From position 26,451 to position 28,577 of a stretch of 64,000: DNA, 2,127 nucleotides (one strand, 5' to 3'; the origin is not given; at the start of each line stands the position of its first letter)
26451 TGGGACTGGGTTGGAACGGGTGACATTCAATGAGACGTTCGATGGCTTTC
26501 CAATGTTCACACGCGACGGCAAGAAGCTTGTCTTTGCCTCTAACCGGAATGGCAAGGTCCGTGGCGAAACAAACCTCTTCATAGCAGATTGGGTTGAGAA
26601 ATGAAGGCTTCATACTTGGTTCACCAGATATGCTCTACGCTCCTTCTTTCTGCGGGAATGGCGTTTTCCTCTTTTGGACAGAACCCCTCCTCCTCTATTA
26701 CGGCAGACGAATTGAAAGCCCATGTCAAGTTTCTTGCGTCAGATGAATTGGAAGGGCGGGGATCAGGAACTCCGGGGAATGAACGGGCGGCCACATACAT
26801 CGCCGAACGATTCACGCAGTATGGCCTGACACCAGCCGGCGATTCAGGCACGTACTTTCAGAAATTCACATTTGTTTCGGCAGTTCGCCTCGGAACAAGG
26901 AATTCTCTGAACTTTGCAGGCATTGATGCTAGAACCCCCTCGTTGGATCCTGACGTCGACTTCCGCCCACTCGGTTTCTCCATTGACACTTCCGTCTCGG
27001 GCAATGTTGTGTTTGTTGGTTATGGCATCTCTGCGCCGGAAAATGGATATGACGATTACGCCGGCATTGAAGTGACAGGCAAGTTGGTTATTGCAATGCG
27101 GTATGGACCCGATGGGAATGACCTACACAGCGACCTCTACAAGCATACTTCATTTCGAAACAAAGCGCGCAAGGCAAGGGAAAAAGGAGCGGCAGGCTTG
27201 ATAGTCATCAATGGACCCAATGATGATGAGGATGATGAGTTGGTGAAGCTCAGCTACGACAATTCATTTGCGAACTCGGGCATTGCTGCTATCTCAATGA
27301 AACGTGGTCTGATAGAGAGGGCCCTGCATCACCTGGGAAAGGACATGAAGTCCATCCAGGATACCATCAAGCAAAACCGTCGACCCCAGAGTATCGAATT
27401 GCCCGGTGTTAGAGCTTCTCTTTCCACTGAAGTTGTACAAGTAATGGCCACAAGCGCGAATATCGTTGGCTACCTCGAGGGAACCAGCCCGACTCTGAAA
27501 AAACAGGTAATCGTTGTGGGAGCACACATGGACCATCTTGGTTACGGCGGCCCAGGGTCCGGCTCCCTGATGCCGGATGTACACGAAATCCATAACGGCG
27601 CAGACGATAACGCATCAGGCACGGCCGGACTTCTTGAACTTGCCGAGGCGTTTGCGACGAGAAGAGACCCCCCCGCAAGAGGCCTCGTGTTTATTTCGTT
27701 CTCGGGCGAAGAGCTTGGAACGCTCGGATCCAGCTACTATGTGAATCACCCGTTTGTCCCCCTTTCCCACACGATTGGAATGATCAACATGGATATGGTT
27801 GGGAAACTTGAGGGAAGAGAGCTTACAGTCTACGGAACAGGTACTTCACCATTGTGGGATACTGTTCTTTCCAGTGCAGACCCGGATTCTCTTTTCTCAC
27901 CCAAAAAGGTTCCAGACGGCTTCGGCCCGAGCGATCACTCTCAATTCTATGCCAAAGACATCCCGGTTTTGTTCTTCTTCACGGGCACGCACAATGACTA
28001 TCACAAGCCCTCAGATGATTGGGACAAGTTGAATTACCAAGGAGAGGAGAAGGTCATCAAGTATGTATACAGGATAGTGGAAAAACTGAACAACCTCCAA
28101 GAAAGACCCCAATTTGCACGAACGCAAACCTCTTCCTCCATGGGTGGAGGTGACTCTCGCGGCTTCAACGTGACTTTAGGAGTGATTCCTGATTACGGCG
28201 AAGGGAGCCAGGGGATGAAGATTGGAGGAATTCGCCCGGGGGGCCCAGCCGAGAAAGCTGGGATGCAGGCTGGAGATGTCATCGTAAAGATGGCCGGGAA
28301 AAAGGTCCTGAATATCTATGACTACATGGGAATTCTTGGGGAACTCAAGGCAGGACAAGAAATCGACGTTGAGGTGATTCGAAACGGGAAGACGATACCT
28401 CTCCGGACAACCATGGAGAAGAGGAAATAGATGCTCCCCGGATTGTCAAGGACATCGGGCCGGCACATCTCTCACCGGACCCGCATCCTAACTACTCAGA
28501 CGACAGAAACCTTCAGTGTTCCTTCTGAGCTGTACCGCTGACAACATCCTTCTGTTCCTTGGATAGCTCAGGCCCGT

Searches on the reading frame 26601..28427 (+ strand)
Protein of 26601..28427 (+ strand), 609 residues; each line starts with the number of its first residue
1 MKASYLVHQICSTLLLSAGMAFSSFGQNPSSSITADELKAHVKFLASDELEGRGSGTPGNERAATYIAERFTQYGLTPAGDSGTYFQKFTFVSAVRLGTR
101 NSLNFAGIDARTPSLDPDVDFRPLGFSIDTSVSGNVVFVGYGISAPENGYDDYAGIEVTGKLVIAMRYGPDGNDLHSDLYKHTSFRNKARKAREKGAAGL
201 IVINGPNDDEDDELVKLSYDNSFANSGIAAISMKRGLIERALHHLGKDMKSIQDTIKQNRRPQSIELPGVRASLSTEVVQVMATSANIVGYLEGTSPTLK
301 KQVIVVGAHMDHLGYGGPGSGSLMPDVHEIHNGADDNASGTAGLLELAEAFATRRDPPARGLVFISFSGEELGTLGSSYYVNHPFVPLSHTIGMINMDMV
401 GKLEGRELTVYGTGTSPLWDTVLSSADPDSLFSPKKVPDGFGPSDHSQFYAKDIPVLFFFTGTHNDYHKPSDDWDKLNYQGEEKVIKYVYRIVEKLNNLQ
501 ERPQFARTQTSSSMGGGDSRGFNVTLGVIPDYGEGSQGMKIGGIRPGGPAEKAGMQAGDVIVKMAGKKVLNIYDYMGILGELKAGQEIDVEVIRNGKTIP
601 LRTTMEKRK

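Call 55: find_encoding_contigs(protein=window:26601-28427:+, flank=10000, max_places=1)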
Protein window:26601-28427:+ (609 aa): 6 contigs read that carry it; 1 place shown.
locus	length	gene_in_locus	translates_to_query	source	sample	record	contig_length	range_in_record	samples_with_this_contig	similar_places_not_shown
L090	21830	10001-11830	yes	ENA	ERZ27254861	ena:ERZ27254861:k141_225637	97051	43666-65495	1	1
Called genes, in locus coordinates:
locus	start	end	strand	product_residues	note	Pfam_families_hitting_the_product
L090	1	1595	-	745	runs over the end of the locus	PF18072:FGAR-AT_linker, PF00586:AIRS, PF02769:AIRS_C, PF00586:AIRS, PF02769:AIRS_C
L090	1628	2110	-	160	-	PF25917:BSH_RND (faint), PF25973:BSH_CzcB (faint), PF00364:Biotin_lipoyl, PF25984:BSH_YknX (faint)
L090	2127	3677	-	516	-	PF00289:Biotin_carb_N, PF02222:ATP-grasp (weak), PF02786:CPSase_L_D2, PF07478:Dala_Dala_lig_C, PF02785:Biotin_carb_C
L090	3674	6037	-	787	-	PF00488:MutS_V, PF01713:Smr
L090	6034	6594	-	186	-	PF02674:Colicin_V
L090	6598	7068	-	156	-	PF09424:YqeY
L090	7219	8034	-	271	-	PF00106:adh_short, PF01370:Epimerase (weak), PF08659:KR, PF13561:adh_short_C2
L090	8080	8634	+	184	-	PF00578:AhpC-TSA, PF08534:Redoxin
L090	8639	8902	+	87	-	PF07073:ROF (weak)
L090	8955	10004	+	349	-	PF00930:DPPIV_N (faint), PF26549:Tricorn_N, PF26550:Tricorn_2nd (faint), PF07676:PD40, PF26549:Tricorn_N, PF07676:PD40 (weak)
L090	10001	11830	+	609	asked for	PF02225:PA (weak), PF04389:Peptidase_M28, PF00595:PDZ (weak), PF13180:PDZ_2, PF17820:PDZ_6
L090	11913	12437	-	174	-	PF16267:DUF4920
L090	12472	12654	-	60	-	-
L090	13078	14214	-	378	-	-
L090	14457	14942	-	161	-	PF01814:Hemerythrin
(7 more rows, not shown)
